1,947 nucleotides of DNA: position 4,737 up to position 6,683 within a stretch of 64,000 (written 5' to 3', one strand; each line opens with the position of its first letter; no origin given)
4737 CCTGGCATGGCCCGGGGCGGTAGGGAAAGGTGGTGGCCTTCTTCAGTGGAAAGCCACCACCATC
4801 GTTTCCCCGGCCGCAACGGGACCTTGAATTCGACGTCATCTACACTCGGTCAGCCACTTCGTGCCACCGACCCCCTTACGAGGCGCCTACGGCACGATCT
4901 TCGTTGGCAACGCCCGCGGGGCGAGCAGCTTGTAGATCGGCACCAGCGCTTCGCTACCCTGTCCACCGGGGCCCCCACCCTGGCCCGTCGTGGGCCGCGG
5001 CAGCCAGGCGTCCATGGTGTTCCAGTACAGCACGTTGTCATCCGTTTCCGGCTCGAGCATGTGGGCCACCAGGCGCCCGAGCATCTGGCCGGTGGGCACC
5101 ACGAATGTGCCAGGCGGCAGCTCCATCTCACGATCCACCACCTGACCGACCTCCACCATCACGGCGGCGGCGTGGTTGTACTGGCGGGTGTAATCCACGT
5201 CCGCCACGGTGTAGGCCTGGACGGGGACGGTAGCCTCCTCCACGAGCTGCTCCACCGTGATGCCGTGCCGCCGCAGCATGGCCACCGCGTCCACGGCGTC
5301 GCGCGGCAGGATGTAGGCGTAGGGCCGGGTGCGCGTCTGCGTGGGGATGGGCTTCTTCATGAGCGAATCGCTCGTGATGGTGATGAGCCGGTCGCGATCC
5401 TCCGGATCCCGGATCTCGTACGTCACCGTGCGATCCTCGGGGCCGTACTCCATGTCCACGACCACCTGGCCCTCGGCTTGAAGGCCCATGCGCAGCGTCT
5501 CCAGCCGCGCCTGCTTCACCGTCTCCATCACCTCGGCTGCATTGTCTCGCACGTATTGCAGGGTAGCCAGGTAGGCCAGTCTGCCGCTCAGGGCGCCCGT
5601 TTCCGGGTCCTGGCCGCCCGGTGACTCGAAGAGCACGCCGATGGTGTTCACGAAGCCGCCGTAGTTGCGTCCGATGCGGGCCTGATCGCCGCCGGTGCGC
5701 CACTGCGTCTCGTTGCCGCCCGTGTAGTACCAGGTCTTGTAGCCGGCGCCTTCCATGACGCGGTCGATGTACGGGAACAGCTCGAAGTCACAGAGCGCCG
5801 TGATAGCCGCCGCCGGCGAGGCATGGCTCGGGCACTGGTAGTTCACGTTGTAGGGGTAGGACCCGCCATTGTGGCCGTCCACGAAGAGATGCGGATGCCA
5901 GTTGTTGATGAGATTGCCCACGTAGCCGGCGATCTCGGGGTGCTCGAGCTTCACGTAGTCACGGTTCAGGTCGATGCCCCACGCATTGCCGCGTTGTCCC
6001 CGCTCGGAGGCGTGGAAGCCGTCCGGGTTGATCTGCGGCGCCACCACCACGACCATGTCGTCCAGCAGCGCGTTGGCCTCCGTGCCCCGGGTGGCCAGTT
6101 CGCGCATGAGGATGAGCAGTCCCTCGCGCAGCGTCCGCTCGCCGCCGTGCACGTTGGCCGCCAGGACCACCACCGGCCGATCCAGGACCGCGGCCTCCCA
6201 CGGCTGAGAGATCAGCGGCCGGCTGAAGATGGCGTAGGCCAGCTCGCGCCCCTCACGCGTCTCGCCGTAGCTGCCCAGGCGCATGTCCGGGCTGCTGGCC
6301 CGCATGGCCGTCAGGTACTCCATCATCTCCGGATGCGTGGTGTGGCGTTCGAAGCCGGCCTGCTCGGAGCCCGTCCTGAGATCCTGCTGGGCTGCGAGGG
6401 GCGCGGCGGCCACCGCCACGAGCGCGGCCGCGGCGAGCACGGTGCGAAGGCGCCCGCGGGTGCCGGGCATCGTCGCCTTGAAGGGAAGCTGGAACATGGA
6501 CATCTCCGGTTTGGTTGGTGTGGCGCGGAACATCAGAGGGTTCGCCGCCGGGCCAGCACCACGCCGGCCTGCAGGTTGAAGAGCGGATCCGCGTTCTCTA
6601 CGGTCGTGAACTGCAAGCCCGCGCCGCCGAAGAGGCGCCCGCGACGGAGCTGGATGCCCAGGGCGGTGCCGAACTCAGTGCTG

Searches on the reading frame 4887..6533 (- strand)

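Call 21: search_protein_families(library=pfam, proteins=[window:4887-6533:-], max_evalue=0.0001)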
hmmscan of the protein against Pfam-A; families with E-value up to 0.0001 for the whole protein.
window:4887-6533:- (548 aa): 1 family
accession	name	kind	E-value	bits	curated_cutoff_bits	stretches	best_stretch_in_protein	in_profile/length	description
PF00246.29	Peptidase_M14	-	1.4e-18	68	21.6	1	70-199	1-134/286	Zinc carboxypeptidase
